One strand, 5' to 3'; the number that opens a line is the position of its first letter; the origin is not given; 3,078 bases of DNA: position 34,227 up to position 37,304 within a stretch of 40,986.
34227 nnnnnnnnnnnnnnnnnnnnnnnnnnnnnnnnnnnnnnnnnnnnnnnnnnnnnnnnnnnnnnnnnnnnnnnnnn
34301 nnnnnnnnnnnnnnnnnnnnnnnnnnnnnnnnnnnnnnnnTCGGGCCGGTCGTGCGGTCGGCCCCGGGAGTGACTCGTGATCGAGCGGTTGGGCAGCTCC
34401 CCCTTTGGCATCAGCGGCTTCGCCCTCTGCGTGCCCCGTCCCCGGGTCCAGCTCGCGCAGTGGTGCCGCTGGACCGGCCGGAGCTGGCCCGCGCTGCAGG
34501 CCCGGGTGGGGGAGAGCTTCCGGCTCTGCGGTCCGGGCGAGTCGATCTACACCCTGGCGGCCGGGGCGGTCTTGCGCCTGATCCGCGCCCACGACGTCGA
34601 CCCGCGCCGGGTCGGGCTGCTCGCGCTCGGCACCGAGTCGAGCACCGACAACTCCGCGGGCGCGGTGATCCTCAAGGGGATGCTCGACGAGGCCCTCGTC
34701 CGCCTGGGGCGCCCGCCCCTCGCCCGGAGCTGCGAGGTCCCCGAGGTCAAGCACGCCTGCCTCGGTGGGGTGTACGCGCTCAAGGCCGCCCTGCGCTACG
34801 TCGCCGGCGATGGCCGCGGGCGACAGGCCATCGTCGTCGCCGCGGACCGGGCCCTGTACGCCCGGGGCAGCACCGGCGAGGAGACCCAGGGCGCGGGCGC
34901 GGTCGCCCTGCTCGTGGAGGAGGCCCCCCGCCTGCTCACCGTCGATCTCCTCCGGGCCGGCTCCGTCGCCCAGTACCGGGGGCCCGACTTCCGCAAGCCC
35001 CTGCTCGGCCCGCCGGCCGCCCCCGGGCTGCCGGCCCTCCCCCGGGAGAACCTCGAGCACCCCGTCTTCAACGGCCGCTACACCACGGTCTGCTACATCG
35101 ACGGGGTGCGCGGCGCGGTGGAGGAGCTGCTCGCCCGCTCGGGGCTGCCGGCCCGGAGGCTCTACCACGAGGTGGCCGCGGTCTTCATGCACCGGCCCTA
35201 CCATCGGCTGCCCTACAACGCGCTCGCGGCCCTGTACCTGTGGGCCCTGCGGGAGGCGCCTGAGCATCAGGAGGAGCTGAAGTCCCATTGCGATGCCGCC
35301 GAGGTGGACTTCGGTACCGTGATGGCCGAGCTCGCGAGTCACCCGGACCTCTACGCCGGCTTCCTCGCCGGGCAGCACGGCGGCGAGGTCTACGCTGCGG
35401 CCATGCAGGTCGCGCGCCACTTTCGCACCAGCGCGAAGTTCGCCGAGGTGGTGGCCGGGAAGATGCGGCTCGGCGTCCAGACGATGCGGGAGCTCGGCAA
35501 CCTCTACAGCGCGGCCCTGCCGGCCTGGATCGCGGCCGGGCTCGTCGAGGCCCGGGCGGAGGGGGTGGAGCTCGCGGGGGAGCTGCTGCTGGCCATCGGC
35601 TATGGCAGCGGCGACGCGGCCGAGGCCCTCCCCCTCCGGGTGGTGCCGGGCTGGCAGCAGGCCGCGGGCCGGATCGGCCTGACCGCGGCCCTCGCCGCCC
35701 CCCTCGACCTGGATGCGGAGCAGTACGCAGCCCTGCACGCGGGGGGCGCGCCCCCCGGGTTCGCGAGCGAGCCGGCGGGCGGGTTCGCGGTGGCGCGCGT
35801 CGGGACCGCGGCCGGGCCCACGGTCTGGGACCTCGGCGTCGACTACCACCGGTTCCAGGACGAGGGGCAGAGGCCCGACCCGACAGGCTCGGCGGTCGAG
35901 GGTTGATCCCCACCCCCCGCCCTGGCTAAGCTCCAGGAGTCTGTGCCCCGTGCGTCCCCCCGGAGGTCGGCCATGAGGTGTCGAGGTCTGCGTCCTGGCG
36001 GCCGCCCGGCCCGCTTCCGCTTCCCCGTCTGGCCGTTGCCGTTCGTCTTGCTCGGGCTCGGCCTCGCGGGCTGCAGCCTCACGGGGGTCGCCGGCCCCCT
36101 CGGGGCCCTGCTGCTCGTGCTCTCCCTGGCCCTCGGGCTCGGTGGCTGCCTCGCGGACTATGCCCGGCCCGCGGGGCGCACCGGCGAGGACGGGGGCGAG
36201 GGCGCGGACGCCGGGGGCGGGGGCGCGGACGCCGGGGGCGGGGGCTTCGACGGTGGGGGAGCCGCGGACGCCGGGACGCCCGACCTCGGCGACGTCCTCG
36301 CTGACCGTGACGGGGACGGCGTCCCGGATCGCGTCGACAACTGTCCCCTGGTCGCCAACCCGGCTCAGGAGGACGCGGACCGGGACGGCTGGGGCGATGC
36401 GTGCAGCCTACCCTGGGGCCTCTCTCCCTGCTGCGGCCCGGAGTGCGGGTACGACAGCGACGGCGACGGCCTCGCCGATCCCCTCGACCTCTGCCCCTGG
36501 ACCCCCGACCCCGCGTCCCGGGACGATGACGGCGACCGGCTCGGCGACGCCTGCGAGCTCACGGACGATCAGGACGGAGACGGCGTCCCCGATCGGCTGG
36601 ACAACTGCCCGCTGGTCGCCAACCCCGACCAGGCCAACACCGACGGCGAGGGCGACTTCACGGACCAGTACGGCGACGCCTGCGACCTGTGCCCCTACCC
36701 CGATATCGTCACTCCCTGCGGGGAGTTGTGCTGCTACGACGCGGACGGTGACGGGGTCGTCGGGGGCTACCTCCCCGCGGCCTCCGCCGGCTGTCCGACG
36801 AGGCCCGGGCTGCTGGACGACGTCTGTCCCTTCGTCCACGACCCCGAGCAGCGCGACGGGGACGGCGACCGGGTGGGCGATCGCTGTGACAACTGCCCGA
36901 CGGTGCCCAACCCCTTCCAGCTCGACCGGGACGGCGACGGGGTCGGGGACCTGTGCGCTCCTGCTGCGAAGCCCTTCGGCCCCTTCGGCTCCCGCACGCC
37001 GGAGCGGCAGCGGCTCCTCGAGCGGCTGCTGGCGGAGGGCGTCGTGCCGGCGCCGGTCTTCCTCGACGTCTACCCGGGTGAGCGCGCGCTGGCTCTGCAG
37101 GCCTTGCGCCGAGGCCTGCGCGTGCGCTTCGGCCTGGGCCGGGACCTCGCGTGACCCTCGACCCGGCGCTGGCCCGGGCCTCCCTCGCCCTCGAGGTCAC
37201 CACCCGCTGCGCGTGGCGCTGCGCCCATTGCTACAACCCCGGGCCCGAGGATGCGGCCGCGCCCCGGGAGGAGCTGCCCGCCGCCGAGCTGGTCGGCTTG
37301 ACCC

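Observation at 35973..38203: Radical SAM/SPASM maturase translationally coupled (GTGA) to a Cys-rich TSP3-repeat Ca-binding lipoprotein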

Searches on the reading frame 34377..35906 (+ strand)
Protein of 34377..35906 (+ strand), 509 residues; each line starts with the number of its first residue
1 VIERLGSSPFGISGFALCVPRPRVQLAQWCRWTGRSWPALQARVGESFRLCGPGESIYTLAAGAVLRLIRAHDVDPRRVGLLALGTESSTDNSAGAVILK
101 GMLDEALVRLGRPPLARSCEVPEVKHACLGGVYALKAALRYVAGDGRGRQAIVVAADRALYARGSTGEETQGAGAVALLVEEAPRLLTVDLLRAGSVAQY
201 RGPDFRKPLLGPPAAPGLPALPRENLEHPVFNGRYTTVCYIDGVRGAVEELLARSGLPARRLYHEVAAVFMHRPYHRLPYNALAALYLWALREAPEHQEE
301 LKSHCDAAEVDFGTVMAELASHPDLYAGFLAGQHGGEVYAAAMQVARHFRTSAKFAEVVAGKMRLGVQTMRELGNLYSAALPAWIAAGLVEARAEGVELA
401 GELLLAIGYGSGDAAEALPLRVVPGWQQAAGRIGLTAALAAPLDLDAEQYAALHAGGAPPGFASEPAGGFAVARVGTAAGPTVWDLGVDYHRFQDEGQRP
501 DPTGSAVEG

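Call 3: search_protein_families(library=pfam, proteins=[window:34377-35906:+], max_evalue=0.01)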
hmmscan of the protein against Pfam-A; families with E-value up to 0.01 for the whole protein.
window:34377-35906:+ (509 aa): 3 families
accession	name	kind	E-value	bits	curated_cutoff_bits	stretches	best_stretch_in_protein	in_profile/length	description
PF01154.23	HMG_CoA_synt_N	-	7.4e-12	45.9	25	1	48-181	44-170/174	Hydroxymethylglutaryl-coenzyme A synthase N terminal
PF08540.16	HMG_CoA_synt_C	-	3.6e-07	30.5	25.1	1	358-428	139-207/280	Hydroxymethylglutaryl-coenzyme A synthase C terminal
PF08545.16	ACP_syn_III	-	0.0041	17.4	24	1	124-183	3-64/80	3-Oxoacyl-[acyl-carrier-protein (ACP)] synthase III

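Call 4: search_protein_families(library=ncbifam, proteins=[window:34377-35906:+], max_evalue=0.01)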
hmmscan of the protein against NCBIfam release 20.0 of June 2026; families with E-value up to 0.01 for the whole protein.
window:34377-35906:+ (509 aa): 6 families
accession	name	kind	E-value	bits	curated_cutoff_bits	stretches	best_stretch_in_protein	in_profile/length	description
TIGR01835.1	HMG-CoA-S_prok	equivalog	2e-36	125.6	360.35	3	46-190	38-170/382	hydroxymethylglutaryl-CoA synthase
NF041302.1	HMG_CoAsyn_Halo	equivalog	2e-35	122.7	800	1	55-455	51-408/443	hydroxymethylglutaryl-CoA synthase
TIGR01833.1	HMG-CoA-S_euk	equivalog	1.2e-21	77.4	286.2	1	11-302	6-283/457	hydroxymethylglutaryl-CoA synthase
NF003274.0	PRK04262.1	equivalog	2.7e-13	49.7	244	1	10-183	3-167/347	hydroxymethylglutaryl-CoA synthase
TIGR00748.1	HMG_CoA_syn_Arc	equivalog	7.9e-09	35.2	353.35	1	11-184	3-167/345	hydroxymethylglutaryl-CoA synthase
NF006829.0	PRK09352.1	subfamily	4e-06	26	249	1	12-180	7-170/322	beta-ketoacyl-ACP synthase 3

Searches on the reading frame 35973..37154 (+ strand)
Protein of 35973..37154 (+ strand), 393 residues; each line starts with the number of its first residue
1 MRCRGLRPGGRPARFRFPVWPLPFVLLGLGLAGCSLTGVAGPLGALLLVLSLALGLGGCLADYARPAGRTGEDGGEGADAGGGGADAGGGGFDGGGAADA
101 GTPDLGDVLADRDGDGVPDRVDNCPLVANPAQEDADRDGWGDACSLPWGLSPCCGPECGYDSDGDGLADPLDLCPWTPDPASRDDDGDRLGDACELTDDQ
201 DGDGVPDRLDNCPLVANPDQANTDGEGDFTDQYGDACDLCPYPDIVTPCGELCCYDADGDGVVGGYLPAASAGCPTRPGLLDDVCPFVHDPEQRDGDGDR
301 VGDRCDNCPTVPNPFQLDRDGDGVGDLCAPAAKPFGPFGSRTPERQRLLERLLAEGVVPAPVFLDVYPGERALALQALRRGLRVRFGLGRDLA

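Call 3: search_protein_families(library=pfam, proteins=[window:35973-37154:+], max_evalue=0.01)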
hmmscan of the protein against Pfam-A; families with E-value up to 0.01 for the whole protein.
window:35973-37154:+ (393 aa): 1 family
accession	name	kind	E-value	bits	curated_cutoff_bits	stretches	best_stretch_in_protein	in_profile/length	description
PF02412.23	TSP_3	-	1.7e-26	92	25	4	183-220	1-36/36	Thrombospondin type 3 repeat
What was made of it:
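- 35973..37154 (+): Gene A: a 393-aa TSP3-repeat lipoprotein, the presumed substrate. Pfam TSP_3 scores 92 bits (call 3).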

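Call 4: search_protein_families(library=ncbifam, proteins=[window:35973-37154:+], max_evalue=0.01)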
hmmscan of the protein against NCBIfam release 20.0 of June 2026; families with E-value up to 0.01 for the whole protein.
window:35973-37154:+ (393 aa): 3 families
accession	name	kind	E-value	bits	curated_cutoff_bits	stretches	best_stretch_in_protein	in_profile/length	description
NF047638.1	throspo3_MtsC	equivalog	2.3e-33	115.7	350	3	283-330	77-124/428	cell-cell cohesion MYXO-CTERM protein MtsC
NF045500.1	Omp28_seleno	equivalog_domain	1.3e-22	80.7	200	5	107-145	270-308/377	Omp28-related selenoprotein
NF047639.1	throspo3_MtsD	equivalog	0.0019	16.4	800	0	103-225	384-512/651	cell-cell cohesion protein MtsD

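Call 35: find_related_loci(query=A1, collection=metagenome_contigs, flank=3000)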
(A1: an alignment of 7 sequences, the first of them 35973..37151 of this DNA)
Query A1 (393 aa) in metagenome_contigs; peptide patterns used: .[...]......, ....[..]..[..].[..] (x = any residue, [..] = any of these).
600 stretches matched a pattern (row limit reached: there are more); 108 encode a relative of the query (tblastn E <= 1e-3); the best 80 are kept; 80 distinct loci.
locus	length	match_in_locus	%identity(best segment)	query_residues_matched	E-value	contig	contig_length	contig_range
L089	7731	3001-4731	41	110-336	1e-36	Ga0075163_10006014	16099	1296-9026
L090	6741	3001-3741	39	109-344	1e-29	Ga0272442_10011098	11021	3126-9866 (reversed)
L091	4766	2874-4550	38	105-353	3e-29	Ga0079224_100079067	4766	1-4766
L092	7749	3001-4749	38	92-333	7e-28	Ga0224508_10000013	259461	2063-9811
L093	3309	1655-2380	39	93-328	1e-25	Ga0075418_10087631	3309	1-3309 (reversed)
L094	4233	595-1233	38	110-337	9e-24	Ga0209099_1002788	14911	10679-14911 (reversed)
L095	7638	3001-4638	36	104-328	2e-23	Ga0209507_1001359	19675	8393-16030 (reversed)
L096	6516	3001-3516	38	117-328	3e-21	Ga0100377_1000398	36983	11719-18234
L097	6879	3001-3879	36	99-328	1e-19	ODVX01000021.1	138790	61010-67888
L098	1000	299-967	37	104-341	5e-20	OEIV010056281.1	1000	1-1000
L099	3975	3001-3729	34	101-328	3e-19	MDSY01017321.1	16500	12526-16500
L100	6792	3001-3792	34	93-338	2e-17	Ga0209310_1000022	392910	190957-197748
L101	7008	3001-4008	34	117-328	5e-17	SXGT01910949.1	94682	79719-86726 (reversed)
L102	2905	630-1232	40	110-331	4e-17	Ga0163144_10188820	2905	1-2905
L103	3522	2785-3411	44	111-328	5e-17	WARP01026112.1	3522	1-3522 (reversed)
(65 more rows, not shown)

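Call 37: find_homologous_proteins(query=window:35973-37151:+, max_evalue=1e-20)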
Query window:35973-37151:+ (393 aa): 1613 proteins with E <= 1e-20 among 8000 candidates; the best 120 are listed.
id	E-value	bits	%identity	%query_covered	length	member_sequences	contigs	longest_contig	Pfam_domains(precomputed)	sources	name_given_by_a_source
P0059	1.1e-262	890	100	100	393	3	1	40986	PF02412.24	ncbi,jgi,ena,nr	ncbi:MAG: thrombospondin type 3 repeat-containing protein [Myxococcota bacterium]|nr:thrombospondin 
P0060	5.5e-100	354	32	67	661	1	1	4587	PF02412.24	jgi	jgi:hypothetical protein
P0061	2.0e-87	312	48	92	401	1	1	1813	PF02412.24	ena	-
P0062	1.1e-85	307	42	55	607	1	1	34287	PF02412.24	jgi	jgi:MYXO-CTERM domain-containing protein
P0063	4.1e-85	305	48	98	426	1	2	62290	PF02412.24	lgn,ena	-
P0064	5.8e-85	304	48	92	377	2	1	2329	PF02412.24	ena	-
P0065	3.4e-84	302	47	93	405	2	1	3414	PF02412.24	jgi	-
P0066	2.0e-83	299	49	84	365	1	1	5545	PF02412.24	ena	-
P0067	2.9e-83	299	45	95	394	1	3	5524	PF02412.24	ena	-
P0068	4.5e-82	295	53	75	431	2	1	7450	PF02412.24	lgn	-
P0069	2.2e-80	289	56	66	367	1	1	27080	PF02412.24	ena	-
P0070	1.2e-79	287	52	84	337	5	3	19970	PF02412.24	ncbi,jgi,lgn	jgi:hypothetical protein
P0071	1.3e-79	287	56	69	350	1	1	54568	PF02412.24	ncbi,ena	-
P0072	1.7e-79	286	57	71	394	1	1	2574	PF02412.24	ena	-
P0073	3.3e-79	285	48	92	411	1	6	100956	PF02412.24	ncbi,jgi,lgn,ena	-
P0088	5.9e-73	265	52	70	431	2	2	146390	PF02412.24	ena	-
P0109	9.0e-67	244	49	87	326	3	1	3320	PF02412.24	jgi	-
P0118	3.2e-63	233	54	61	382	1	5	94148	PF02412.24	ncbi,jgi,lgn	jgi:hypothetical protein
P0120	1.3e-62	231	44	89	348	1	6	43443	PF02412.24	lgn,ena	-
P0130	8.4e-56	208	46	71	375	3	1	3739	PF02412.24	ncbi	-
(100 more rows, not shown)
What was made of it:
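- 35973..37154 (+): Identical to the public protein P0059 from a Myxococcota MAG (call 37).
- Checked: It is identical to a public protein annotated 'MAG: thrombospondin type 3 repeat-containing protein [Myxococcota bacterium]' on a 40,986-nt contig, which is this window (call 37).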

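Call 39: find_encoding_contigs(protein=P0088, flank=4000, max_places=1)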
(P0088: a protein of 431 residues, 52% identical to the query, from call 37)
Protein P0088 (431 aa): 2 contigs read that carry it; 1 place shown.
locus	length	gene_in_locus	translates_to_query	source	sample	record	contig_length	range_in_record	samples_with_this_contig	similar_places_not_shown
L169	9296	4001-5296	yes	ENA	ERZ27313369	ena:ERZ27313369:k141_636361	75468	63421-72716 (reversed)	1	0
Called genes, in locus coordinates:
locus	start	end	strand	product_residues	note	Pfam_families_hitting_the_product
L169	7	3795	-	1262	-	PF11617:Cu-binding_MopE (weak), PF02412:TSP_3, PF11617:Cu-binding_MopE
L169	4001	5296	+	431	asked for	PF02412:TSP_3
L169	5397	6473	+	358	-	PF04055:Radical_SAM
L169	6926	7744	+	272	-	-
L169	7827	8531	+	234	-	-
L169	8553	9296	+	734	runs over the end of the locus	-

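Call 40: find_encoding_contigs(protein=P0118, flank=4000, max_places=1)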
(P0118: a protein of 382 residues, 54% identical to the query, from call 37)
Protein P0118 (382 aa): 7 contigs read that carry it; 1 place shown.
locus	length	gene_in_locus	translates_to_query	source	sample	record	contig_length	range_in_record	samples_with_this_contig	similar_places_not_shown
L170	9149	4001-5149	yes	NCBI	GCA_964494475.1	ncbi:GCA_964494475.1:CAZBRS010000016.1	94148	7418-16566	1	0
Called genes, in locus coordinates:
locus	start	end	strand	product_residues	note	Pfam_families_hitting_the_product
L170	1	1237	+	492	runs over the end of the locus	PF12708:Pect-lyase_RHGA_epim (weak), PF00295:Glyco_hydro_28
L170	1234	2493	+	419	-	PF00070:Pyr_redox (faint), PF00890:FAD_binding_2 (weak), PF01134:GIDA (weak), PF03486:HI0933_like, PF07992:Pyr_redox_2 (weak), PF12831:FAD_oxidored, PF13450:NAD_binding_8 (weak), PF22780:HI0933_like_1st, +2 more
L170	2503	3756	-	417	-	PF00270:DEAD, PF00271:Helicase_C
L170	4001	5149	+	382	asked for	PF02412:TSP_3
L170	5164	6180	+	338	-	PF04055:Radical_SAM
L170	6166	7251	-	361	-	PF04055:Radical_SAM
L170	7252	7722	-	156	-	-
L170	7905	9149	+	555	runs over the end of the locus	PF00890:FAD_binding_2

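Call 41: find_encoding_contigs(protein=P0120, flank=4000, max_places=1)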
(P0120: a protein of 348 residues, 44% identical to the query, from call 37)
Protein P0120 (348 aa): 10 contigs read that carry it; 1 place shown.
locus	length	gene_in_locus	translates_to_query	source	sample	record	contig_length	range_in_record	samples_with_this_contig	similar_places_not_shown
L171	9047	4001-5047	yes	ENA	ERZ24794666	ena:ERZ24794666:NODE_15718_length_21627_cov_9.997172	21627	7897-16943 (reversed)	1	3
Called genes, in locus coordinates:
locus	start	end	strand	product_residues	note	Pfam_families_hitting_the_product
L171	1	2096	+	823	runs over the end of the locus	-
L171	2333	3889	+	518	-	PF05935:Arylsulfotrans, PF14269:Arylsulfotran_2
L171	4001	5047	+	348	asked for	PF02412:TSP_3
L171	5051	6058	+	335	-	PF04055:Radical_SAM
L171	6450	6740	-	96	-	-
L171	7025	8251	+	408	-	-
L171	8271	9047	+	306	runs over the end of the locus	PF01297:ZnuA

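Call 59: predict_structure(alignment_id=A4)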
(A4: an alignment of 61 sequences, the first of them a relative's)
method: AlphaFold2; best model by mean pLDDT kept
length: 393 residues; sequences in the alignment: 61
mean_pLDDT: 78.1   pTM: 0.60
mean pLDDT of the five models: 78.1, 77.9, 77.6, 75.9, 72.3
residues with pLDDT >= 90: 181; 70-90: 97; 50-70: 59; < 50: 56
segments of 3 or more residues with pLDDT < 50: 1-7, 64-102, 333-339
pLDDT, mean of each block of 10 residues (from residue 1): 45 54 70 56 79 74 47 36 26 35 63 93 95 91 86 81 92 91 85 92 95 96 86 93 86 93 84 61 91 95 95 91 87 49 85 97 95 96 88 55
secondary structure, 60 per line:
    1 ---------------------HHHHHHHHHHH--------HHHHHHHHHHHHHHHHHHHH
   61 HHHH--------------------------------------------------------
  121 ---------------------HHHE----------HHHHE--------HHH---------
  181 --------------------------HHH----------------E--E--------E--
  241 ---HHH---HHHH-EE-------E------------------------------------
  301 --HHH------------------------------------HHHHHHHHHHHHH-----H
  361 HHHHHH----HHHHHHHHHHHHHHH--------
elements in order: H22-32 H41-64 H156-159 H250-253 H342-354 H360-366 H371-385
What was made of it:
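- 36075..36149 (+): Second, Gly-rich hydrophobic helix ending in the invariant G-C59. Its membrane topology is unexplained. AF2 predicts a helix at aa 41-64 (call 59).
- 36150..36299 (+): Acidic, Gly-rich disordered linker. It contains a 21-bp tandem repeat at 36191-36245. AF2 pLDDT is below 50 for aa 64-102 (call 59).
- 36990..37151 (+): C-terminal three-helix domain (aa 340-393), a possible docking element for the enzyme. AF2 helices at aa 342-354, 360-366 and 371-385, with mean pLDDT of 85-97 over aa 341-380 (call 59).
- On MtsC (MYXO-CTERM cell-cohesion TSP3 protein): The C-terminus is an amphipathic three-helix domain, not a hydrophobic sorting signal (call 59).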

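Call 64: fold_search(model_id=the predicted structure, library=pdb)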
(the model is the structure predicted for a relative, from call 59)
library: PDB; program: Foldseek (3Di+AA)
matches with E <= 10: 7; with E <= 0.001: 4
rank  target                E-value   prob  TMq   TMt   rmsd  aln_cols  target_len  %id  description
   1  1yo8_A                3.6e-08  1.00  0.14  0.10  16.6       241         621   36  Structure of the C-terminal domain of human thrombospondin-2 (released 2005-09-27)
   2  2rhp_A                7.9e-08  1.00  0.15  0.11  16.6       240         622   36  The Thrombospondin-1 Polymorphism Asn700Ser Associated with Cornoary Artery Disease Causes Local and Long-Ranging Chan (released 2008-05-27)
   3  3fby_A                2.7e-07  1.00  0.13  0.11  16.4       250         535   36  The crystal structure of the signature domain of cartilage oligomeric matrix protein. (released 2009-06-23)
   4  1ux6                  6.2e-04  1.00  0.16  0.18   8.6       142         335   40  Structure of a thrombospondin C-terminal fragment reveals a novel calcium core in the type 3 repeats (released 2004-03-18)
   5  1zlj_D                6.1e+00  0.20  0.09  0.36   4.0        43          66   21  Crystal Structure of the Mycobacterium tuberculosis Hypoxic Response Regulator DosR C-terminal Domain (released 2006-01-31)
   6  5cm3_B                6.1e+00  0.18  0.10  0.31   4.8        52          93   17  Crystal Structure of KorA, a plasmid-encoded, global transcription regulator (released 2016-04-06)
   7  1zlj_B                9.3e+00  0.14  0.09  0.34   4.0        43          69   21  Crystal Structure of the Mycobacterium tuberculosis Hypoxic Response Regulator DosR C-terminal Domain (released 2006-01-31)
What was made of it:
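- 35973..37154 (+): The AF2 TSP3 region matches thrombospondin-1, thrombospondin-2 and COMP at 36-40% identity (calls 59, 64).
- On TSP type-3 repeat proteins: Foldseek matches TSP-1, TSP-2 and COMP (call 64).
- Closest known: Thrombospondin/COMP type-3 repeats and myxobacterial TSP3 proteins. Same: It is 36-40% identical to human TSP-1, TSP-2 and COMP over about 240 columns (call 64).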

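Call 85: find_encoding_contigs(protein=P0109, flank=3000, max_places=2)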
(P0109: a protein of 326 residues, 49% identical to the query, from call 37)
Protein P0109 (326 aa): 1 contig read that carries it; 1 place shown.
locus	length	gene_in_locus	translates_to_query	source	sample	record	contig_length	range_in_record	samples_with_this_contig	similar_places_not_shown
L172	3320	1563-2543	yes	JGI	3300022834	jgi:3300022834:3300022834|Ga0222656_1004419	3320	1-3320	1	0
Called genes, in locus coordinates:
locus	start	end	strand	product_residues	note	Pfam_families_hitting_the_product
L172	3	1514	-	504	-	?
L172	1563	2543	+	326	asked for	PF02412:TSP_3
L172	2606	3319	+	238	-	?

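Call 86: find_encoding_contigs(protein=P0130, flank=3000, max_places=2)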
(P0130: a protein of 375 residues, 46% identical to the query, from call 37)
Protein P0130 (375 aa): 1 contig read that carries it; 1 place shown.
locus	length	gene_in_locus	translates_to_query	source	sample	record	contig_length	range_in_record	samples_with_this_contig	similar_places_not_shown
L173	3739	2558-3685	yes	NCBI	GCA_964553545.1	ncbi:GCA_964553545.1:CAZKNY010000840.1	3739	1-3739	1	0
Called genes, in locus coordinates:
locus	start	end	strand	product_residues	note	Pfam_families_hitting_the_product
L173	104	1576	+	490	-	PF00989:PAS, PF08448:PAS_4, PF00989:PAS, PF08448:PAS_4, PF13188:PAS_8, PF13426:PAS_9, PF08447:PAS_3 (weak), PF02518:HATPase_c, +1 more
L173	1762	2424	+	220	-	-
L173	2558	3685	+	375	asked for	PF02412:TSP_3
